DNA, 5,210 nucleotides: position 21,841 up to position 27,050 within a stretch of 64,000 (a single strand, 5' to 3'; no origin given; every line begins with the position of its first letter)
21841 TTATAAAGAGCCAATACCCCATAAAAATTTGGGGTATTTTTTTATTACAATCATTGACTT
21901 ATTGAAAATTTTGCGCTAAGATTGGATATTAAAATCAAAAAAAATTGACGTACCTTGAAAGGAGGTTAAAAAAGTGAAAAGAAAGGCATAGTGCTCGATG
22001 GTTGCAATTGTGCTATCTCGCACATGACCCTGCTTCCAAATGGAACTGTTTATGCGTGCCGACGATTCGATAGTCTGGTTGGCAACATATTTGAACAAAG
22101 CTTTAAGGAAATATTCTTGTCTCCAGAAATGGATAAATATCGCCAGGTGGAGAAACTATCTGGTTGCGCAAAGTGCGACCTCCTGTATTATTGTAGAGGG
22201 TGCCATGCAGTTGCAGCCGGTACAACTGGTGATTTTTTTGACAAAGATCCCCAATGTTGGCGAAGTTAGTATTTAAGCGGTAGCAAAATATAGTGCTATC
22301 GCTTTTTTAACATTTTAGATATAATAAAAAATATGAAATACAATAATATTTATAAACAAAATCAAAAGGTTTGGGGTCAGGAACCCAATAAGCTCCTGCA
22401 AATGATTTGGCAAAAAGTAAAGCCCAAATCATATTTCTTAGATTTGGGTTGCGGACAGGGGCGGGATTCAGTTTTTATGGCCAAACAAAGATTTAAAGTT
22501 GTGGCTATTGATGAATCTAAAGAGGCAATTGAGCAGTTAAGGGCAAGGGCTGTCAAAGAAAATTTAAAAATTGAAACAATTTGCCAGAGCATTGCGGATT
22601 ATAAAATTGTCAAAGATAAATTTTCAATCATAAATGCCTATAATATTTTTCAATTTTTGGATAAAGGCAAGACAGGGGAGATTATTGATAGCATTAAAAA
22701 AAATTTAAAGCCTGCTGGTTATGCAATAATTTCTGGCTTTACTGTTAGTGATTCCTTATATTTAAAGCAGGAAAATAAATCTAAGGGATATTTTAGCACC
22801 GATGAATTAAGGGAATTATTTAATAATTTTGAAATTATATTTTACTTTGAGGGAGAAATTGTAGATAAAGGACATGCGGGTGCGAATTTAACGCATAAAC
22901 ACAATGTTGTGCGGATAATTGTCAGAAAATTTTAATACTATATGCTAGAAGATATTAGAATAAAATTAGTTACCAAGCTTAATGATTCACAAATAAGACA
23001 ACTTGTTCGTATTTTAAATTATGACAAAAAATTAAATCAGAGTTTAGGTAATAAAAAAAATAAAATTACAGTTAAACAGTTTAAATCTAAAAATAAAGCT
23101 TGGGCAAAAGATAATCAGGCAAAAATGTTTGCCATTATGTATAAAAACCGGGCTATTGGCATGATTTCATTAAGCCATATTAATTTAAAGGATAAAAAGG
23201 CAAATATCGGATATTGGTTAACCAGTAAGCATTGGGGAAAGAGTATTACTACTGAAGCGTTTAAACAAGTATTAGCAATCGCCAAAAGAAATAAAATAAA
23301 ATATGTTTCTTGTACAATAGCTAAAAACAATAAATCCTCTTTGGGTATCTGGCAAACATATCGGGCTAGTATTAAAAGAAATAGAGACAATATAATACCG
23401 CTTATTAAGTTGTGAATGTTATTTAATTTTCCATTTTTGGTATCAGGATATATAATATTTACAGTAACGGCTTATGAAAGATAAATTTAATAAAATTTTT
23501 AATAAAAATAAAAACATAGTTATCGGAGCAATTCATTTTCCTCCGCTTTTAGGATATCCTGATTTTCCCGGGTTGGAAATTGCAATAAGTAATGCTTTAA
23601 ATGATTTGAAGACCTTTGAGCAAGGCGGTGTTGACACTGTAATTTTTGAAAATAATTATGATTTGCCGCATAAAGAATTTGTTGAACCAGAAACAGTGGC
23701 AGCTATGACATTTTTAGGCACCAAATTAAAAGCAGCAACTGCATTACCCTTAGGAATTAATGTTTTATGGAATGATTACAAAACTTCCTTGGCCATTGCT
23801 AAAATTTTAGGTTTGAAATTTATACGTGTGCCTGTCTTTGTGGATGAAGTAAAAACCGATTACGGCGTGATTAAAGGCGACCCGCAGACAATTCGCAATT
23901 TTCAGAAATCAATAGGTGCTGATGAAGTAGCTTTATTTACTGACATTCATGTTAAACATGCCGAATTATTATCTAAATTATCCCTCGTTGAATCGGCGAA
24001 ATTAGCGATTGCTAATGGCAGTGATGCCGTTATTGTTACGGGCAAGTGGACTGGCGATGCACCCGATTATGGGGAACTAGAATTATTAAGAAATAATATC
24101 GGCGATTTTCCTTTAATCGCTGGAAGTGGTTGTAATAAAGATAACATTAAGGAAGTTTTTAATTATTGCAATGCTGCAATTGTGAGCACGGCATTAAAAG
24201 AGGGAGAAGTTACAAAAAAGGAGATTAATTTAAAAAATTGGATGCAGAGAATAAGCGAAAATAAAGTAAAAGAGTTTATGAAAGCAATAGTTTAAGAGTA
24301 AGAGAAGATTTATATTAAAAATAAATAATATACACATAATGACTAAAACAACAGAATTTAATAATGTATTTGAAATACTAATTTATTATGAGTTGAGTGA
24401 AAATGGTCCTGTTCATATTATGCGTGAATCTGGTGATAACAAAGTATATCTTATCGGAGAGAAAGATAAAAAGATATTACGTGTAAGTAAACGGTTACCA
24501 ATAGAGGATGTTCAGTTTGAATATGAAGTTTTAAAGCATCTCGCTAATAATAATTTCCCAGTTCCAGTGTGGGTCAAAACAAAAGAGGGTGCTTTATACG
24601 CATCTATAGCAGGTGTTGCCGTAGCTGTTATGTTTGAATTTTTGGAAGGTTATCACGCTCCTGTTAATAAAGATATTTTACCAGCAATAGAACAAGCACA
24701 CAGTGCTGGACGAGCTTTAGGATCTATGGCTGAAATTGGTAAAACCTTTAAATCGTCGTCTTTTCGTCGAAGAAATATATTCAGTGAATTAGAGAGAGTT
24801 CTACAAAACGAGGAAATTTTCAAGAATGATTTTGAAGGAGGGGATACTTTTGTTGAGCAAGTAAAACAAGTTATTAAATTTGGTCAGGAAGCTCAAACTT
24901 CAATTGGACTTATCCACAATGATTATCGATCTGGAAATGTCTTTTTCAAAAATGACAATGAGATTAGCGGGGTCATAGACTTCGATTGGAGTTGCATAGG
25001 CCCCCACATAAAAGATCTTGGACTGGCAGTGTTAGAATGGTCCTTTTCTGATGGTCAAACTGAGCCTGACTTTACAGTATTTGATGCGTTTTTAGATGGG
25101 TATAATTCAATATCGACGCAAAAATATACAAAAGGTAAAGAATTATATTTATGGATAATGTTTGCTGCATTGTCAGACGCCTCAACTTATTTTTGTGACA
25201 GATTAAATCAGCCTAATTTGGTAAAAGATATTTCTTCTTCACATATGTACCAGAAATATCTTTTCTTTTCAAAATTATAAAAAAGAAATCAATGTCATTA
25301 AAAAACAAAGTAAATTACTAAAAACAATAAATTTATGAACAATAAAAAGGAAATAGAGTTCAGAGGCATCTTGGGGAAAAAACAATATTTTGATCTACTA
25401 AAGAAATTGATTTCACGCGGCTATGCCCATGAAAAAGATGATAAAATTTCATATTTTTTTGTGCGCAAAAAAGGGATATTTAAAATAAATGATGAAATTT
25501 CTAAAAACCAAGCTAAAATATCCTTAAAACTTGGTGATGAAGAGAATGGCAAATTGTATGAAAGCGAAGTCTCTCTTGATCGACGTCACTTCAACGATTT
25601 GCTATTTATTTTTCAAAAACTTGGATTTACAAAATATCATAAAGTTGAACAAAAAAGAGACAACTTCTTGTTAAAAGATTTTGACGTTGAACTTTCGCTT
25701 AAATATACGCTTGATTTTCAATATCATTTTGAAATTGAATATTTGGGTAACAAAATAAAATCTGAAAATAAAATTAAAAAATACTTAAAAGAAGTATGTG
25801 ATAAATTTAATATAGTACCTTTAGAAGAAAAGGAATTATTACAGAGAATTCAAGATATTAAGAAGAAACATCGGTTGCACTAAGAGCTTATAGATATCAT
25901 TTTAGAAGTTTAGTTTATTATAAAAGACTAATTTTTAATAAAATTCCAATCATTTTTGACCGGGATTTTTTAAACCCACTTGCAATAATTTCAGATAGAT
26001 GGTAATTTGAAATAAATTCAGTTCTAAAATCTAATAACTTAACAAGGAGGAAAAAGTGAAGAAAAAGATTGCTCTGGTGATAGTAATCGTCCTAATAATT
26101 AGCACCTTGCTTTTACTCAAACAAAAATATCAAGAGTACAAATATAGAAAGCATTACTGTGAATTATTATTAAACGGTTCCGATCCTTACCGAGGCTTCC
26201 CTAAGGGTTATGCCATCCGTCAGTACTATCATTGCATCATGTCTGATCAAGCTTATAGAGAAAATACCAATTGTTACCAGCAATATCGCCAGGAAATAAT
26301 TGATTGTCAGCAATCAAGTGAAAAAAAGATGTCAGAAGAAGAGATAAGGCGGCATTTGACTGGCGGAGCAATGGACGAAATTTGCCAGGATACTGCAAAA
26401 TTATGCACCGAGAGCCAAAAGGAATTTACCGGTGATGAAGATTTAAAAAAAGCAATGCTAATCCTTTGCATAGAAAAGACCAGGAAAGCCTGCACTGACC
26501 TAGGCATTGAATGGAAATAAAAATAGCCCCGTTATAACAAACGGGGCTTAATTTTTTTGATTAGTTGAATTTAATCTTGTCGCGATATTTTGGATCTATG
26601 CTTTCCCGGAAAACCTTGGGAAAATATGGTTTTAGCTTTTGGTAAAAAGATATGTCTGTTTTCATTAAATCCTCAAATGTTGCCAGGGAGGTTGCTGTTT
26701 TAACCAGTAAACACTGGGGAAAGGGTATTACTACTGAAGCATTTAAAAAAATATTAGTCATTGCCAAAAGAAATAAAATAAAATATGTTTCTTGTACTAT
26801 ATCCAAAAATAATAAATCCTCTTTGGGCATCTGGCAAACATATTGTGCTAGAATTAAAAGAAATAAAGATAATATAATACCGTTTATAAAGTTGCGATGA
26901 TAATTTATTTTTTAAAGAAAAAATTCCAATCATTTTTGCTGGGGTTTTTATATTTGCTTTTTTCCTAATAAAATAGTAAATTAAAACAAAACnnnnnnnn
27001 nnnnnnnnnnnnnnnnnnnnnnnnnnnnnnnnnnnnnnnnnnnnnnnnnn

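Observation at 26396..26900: Mosaic segmental duplication with two junction-truncated gene fragments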

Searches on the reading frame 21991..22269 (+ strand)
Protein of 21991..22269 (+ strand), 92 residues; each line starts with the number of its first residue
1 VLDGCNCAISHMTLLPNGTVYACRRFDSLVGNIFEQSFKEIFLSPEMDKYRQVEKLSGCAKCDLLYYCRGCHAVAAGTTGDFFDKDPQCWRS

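Call 5: search_protein_families(library=pfam, max_evalue=0.01, proteins=[window:21991-22269:+])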
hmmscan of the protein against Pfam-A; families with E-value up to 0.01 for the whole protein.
window:21991-22269:+ (92 aa): 1 family
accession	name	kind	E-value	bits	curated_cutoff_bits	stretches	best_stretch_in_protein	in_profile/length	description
PF13186.11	SPASM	-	2.3e-11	44.2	21.5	1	5-63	1-67/67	Iron-sulfur cluster-binding domain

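Call 48: search_protein_families(library=ncbifam, max_evalue=0.1, proteins=[window:21991-22269:+])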
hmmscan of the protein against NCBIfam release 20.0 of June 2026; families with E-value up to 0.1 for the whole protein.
window:21991-22269:+ (92 aa): 37 families (the best 25 are shown)
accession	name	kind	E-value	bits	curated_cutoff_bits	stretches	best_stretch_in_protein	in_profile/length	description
TIGR04340.1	rSAM_ACGX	hypoth_equivalog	1.9e-39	135.8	400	1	2-91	250-339/341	radical SAM/SPASM domain protein, ACGX system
TIGR04082.1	rSAM_for_selen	equivalog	2.5e-21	76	350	1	4-89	431-515/516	thio(seleno)oxazole modification radical SAM maturase SbtM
TIGR04545.1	rSAM_ahbD_hemeb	equivalog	1.7e-12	47.4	500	1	2-89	246-335/339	heme b synthase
TIGR04085.1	rSAM_more_4Fe4S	domain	1.5e-11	44.6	27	1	5-89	1-93/93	SPASM domain-containing protein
TIGR04055.1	rSAM_NirJ2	equivalog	1.3e-10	41.3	500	1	4-89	235-322/326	putative heme d1 biosynthesis radical SAM protein NirJ2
NF041298.1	rSAM_mat_DynA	equivalog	9.4e-09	34.7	450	1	6-89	251-339/356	dynobactin maturation radical SAM/SPASM protein DynA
TIGR04303.1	GeoRSP_rSAM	equivalog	1.3e-08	34.8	400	1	2-90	235-325/325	GeoRSP system radical SAM/SPASM protein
TIGR04053.2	TIGR04053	equivalog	2.6e-07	30.2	395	1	17-90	288-363/366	TIGR04053 family radical SAM/SPASM domain-containing protein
TIGR04304.1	GeoRSP_SPASM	equivalog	4.1e-07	29.4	300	1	4-90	204-293/293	GeoRSP system SPASM domain protein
TIGR04250.1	SCM_rSAM_ScmE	equivalog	7.8e-06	25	400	1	2-86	250-342/358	SynChlorMet cassette radical SAM/SPASM protein ScmE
TIGR04119.1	CXXX_matur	equivalog_domain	9.4e-06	25.1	150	1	4-81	83-158/210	CXXX repeat peptide maturase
NF050035.1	rSAM_WgK_link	exception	1.2e-05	24.5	650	1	5-90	269-362/367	radical SAM/SPASM peptide maturase WgkB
TIGR04054.1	rSAM_NirJ1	equivalog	1.6e-05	23.7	650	1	27-90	312-381/387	putative heme d1 biosynthesis radical SAM protein NirJ1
TIGR04133.1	rSAM_w_lipo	hypoth_equivalog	1.9e-05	23.8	425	1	5-71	261-330/350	TIGR04133 family radical SAM/SPASM protein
TIGR03974.1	rSAM_six_Cys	equivalog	2.8e-05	23.2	425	1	2-82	344-427/451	thioether cross-link-forming SCIFF peptide maturase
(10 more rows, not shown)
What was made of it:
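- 21991..22269 (+): Second scar, right half: a 92-aa SPASM fragment matching model positions 250-339 of 341 of TIGR04340 (rSAM_ACGX). The first ~250 residues are missing. calls 5, 48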

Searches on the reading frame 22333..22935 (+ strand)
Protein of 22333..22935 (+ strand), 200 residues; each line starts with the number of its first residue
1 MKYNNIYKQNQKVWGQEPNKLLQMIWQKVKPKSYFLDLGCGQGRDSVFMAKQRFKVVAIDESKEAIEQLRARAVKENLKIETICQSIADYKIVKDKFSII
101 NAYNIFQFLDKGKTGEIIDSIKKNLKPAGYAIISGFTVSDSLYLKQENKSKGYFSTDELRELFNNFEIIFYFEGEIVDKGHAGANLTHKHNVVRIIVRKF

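Call 5: search_protein_families(library=pfam, max_evalue=0.01, proteins=[window:22333-22935:+])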
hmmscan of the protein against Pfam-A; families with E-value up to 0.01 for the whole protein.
window:22333-22935:+ (200 aa): 15 families
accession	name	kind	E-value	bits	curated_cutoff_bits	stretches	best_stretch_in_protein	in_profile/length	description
PF03848.20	TehB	-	8.2e-19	68.2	20.4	1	29-173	29-170/193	Tellurite resistance protein TehB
PF13649.12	Methyltransf_25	-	4e-16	59.9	27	1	36-129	2-97/97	Methyltransferase domain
PF13847.12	Methyltransf_31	-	2e-14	53.9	27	1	34-163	6-141/145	Methyltransferase domain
PF08241.18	Methyltransf_11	-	8.5e-12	46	21.2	1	36-133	1-95/95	Methyltransferase domain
PF08242.18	Methyltransf_12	-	1.3e-09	39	30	1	36-130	1-97/98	Methyltransferase domain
PF13489.12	Methyltransf_23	-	1.4e-09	38.3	27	1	20-153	11-134/164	Methyltransferase domain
PF05724.17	TPMT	-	7.3e-07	29.5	26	1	4-77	7-84/218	Thiopurine S-methyltransferase (TPMT)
PF02353.26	CMAS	-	1.3e-06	28.4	27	1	28-149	59-180/273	Mycolic acid cyclopropane synthetase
PF05175.20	MTS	-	7.6e-06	26.1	23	1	22-99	24-101/170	Methyltransferase small domain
PF06325.19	PrmA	-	1.1e-05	25.5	22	1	22-153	152-277/296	Ribosomal protein L11 methyltransferase (PrmA)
PF05219.18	DREV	-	0.00079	19.1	26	1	26-134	89-187/265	DREV methyltransferase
PF01739.24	CheR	-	0.00081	19.3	27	0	93-133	133-173/195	CheR methyltransferase, SAM binding domain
PF25621.1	PhiKZ_gp244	-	0.0022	18.5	27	1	66-133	8-76/116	Bacteriophage PhiKZ capsid decoration protein gp244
PF13679.12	Methyltransf_32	-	0.0029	18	27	1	27-90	21-92/143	Methyltransferase domain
PF05891.18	Methyltransf_PK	-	0.0053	16.7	27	1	22-166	46-192/218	AdoMet dependent proline di-methyltransferase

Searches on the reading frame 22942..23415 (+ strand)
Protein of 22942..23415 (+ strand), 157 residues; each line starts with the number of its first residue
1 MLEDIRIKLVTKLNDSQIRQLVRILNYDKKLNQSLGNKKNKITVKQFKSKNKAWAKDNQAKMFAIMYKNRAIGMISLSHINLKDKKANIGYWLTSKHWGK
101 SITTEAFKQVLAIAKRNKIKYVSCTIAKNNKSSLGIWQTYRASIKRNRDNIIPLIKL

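Call 5: search_protein_families(library=pfam, max_evalue=0.01, proteins=[window:22942-23415:+])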
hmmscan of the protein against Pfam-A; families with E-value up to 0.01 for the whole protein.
window:22942-23415:+ (157 aa): 3 families
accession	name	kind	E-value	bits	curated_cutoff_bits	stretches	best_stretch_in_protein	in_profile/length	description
PF13302.13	Acetyltransf_3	-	2.9e-16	60.9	25.4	1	43-136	36-131/138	Acetyltransferase (GNAT) domain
PF00583.31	Acetyltransf_1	-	7.9e-09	36.2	20.7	1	51-137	24-111/116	Acetyltransferase (GNAT) family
PF16151.10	DUF4859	-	0.0069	16.7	22.6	1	41-101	19-71/120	Domain of unknown function (DUF4859)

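Call 37: find_related_loci(query=window:22942-23415:+, collection=genome_contigs, flank=10000)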
Query window:22942-23415:+ (157 aa) in genome_contigs; peptide patterns used: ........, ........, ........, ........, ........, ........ (x = any residue, [..] = any of these).
134 stretches matched a pattern; 18 encode a relative of the query (tblastn E <= 1e-3); 18 distinct loci.
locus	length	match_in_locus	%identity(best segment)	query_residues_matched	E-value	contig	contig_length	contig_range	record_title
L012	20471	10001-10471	68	1-157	1e-67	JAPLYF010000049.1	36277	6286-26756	MAG: Candidatus Parcubacteria bacterium isolate LacPavin_0920_SED4_MAG_37_11 LacPavin_0920_SED4_scaffold_969204, whole g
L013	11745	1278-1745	68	2-157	5e-68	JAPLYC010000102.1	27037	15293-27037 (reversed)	MAG: Candidatus Parcubacteria bacterium isolate LacPavin_0920_SED3_MAG_40_21 LacPavin_0920_SED3_scaffold_532872, whole g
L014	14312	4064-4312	35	63-138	6e-11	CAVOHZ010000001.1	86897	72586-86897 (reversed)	MAG: uncultured Nitrososphaerales archaeon isolate MFD10007.bin.1.192 genome assembly, contig: contig_102400, whole geno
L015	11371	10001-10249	35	63-138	1e-10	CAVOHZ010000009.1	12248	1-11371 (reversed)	MAG: uncultured Nitrososphaerales archaeon isolate MFD10007.bin.1.192 genome assembly, contig: contig_96002, whole genom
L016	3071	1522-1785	34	58-138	7e-10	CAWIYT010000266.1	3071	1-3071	MAG: uncultured Nitrososphaerales archaeon isolate MFD05674.bin.1.171 genome assembly, contig: contig_19956, whole genom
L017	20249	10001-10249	35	63-138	1e-9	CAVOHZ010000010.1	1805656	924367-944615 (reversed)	MAG: uncultured Nitrososphaerales archaeon isolate MFD10007.bin.1.192 genome assembly, contig: contig_9960, whole genome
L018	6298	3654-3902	37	63-138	1e-9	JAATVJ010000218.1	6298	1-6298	Nitrososphaerales archaeon TH1177 k141_26542171, whole genome shotgun sequence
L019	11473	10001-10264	35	58-138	3e-9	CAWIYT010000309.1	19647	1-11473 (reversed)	MAG: uncultured Nitrososphaerales archaeon isolate MFD05674.bin.1.171 genome assembly, contig: contig_20137, whole genom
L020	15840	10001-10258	34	63-141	7e-9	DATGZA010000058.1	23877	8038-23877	MAG TPA_asm: Nitrososphaeraceae archaeon isolate SMAG_U10651 k141_496961, whole genome shotgun sequence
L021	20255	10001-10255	34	62-138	4e-8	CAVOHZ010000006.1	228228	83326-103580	MAG: uncultured Nitrososphaerales archaeon isolate MFD10007.bin.1.192 genome assembly, contig: contig_50585, whole genom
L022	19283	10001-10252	33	62-138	6e-8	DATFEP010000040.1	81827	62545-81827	MAG TPA_asm: Nitrososphaeraceae archaeon isolate SMAG_U8610 k141_1898401, whole genome shotgun sequence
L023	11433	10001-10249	34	63-138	1e-7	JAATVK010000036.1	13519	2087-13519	Nitrososphaerales archaeon TH5894 k141_5860233, whole genome shotgun sequence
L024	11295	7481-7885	26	12-138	1e-7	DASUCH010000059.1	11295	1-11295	MAG TPA_asm: Nitrososphaeraceae archaeon isolate SMAG_U2544 k141_1557482, whole genome shotgun sequence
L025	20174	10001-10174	34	57-114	4e-7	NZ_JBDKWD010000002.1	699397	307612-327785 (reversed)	Psychrobacter sp. B38 NODE_2_length_699397_cov_300.630407, whole genome shotgun sequence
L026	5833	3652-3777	43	73-114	3e-6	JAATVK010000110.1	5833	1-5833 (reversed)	Nitrososphaerales archaeon TH5894 k141_18013575, whole genome shotgun sequence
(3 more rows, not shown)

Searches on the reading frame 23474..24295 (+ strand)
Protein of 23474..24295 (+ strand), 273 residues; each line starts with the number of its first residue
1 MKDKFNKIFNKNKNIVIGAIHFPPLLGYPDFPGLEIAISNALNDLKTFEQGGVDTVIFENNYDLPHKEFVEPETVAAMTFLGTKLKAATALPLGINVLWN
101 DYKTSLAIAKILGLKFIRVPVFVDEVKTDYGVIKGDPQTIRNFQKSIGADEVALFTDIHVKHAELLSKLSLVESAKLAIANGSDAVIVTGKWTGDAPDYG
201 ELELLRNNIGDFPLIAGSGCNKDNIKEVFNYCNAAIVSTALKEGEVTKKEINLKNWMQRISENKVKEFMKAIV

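Call 48: search_protein_families(library=ncbifam, max_evalue=0.1, proteins=[window:23474-24295:+])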
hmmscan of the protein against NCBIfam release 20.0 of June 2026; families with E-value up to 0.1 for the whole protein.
window:23474-24295:+ (273 aa): 3 families
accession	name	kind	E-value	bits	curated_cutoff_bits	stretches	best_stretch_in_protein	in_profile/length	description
TIGR00259.1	thylakoid_BtpA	subfamily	2.1e-62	210.9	153.4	1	14-254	2-243/257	BtpA/SgcQ family protein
NF045918.1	PhsystIBiosynBtpA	equivalog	2e-51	174.8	400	1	6-251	2-248/261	photosystem I biogenesis protein BtpA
NF000734.0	PRK00043.1-5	equivalog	0.036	13.7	252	0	200-259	138-196/201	thiamine phosphate synthase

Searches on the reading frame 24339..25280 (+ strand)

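Call 48: search_protein_families(library=ncbifam, max_evalue=0.1, proteins=[window:24339-25280:+])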
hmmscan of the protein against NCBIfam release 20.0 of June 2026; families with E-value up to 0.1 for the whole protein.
window:24339-25280:+ (313 aa): 19 families
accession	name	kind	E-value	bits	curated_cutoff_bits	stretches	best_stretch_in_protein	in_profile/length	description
NF003558.0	PRK05231.1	equivalog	2.6e-23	82.5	271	1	34-290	36-283/322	homoserine kinase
TIGR00938.1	thrB_alt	equivalog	8.7e-21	74.5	255.9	1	28-260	30-256/307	homoserine kinase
TIGR02906.1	spore_CotS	subfamily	4e-13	49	172.7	1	34-275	10-270/314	CotS family spore coat protein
NF008738.0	PRK11768.1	equivalog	2e-08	34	194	1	30-258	36-257/327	serine/threonine protein kinase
NF053880.1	SprCtKinCotIBac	equivalog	5.2e-07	28.9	550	1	180-275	196-288/328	spore coat kinase CotI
NF004799.0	PRK06148.1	subfamily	1.5e-06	26.4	1128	1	45-231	51-247/1015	hypothetical protein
NF033068.1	APH_3p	equivalog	9.9e-06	25.2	205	1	34-236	24-221/255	APH(3') family aminoglycoside O-phosphotransferase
NF038056.1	macrolide_MphM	exception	1.4e-05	24.8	610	1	59-216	58-217/298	macrolide 2'-phosphotransferase MphM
TIGR03724.2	arch_bud32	equivalog_domain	0.0021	17.6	125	1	188-261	103-175/193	KEOPS complex kinase/ATPase Bud32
NF000132.2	APH_2pp_Ig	exception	0.0032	16.8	620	1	178-238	181-240/306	aminoglycoside O-phosphotransferase APH(2'')-Ig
NF038057.1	macrolide_MphL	exception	0.0041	16.4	612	1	42-221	41-223/298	macrolide 2'-phosphotransferase MphL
NF033692.1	APH_2pp_I_a_f_h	exception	0.0043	16.6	475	1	154-221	144-211/290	APH(2'')-Ia/If/Ih family aminoglycoside O-phosphotransferase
NF000498.2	APH_2pp_If_Ih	exception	0.0075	15.7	600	1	154-222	146-214/297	APH(2'')-If/Ih family aminoglycoside O-phosphotransferase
NF000242.2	macrolide_MphB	exception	0.0078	15.5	615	1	70-216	74-221/299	Mph(B) family macrolide 2'-phosphotransferase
NF000015.3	APH_2pp_IIa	exception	0.0092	15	625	1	189-242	186-237/299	aminoglycoside O-phosphotransferase APH(2'')-IIa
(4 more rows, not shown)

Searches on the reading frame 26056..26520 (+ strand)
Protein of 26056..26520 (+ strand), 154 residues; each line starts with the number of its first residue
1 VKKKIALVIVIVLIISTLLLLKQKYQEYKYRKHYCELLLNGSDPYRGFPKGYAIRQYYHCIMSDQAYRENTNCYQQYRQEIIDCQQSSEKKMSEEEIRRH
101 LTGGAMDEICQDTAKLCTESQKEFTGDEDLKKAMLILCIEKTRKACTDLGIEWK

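Call 5: search_protein_families(library=pfam, max_evalue=0.01, proteins=[window:26056-26520:+])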
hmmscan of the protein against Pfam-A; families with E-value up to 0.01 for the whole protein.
window:26056-26520:+ (154 aa): 0 families

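Call 8: find_encoding_contigs(protein=window:26056-26520:+, flank=10000, max_places=10)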
Protein window:26056-26520:+ (154 aa): 1 contig read that carries it; 1 place shown.
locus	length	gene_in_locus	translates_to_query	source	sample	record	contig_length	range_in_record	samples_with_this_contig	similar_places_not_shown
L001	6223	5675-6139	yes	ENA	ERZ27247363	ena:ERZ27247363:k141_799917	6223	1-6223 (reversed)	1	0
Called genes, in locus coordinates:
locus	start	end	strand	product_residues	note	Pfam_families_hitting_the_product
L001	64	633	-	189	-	-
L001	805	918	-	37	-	-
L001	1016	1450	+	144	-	-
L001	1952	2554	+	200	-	PF02353:CMAS (weak), PF05724:TPMT (weak), PF13489:Methyltransf_23, PF03848:TehB, PF13847:Methyltransf_31, PF08241:Methyltransf_11, PF08242:Methyltransf_12, PF13649:Methyltransf_25, +2 more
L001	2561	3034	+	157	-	PF13302:Acetyltransf_3, PF00583:Acetyltransf_1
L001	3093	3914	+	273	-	PF03437:BtpA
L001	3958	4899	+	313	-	PF01636:APH, PF01633:Choline_kinase (weak)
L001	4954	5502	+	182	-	-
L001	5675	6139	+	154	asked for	-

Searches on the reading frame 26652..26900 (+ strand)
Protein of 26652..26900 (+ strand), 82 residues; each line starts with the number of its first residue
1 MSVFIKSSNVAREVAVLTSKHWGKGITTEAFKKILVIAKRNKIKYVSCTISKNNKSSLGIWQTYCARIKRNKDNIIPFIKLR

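Call 5: search_protein_families(library=pfam, max_evalue=0.01, proteins=[window:26652-26900:+])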
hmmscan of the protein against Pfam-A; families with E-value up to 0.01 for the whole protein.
window:26652-26900:+ (82 aa): 2 families
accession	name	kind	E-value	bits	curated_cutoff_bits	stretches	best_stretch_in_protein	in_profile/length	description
PF13302.13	Acetyltransf_3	-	5.1e-06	27.7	25.4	1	17-60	87-131/138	Acetyltransferase (GNAT) domain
PF00583.31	Acetyltransf_1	-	0.0018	19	20.7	1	19-61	69-111/116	Acetyltransferase (GNAT) family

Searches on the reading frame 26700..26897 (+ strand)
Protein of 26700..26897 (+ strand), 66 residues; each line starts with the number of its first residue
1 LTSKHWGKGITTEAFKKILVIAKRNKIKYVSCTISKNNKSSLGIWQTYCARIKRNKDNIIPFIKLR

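Call 46: find_homologous_proteins(query=window:26700-26897:+, max_evalue=0.001)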
Query seq(66 aa) (66 aa): 1 proteins with E <= 0.001 among 1 candidates.
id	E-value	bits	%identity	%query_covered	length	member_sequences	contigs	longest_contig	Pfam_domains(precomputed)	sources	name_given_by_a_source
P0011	3.9e-36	139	100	100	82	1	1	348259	PF13302.14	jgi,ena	-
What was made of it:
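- Tried and rejected: The protein search with the 66-aa GNAT remnant returned only the remnant's own ORF (call 46).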
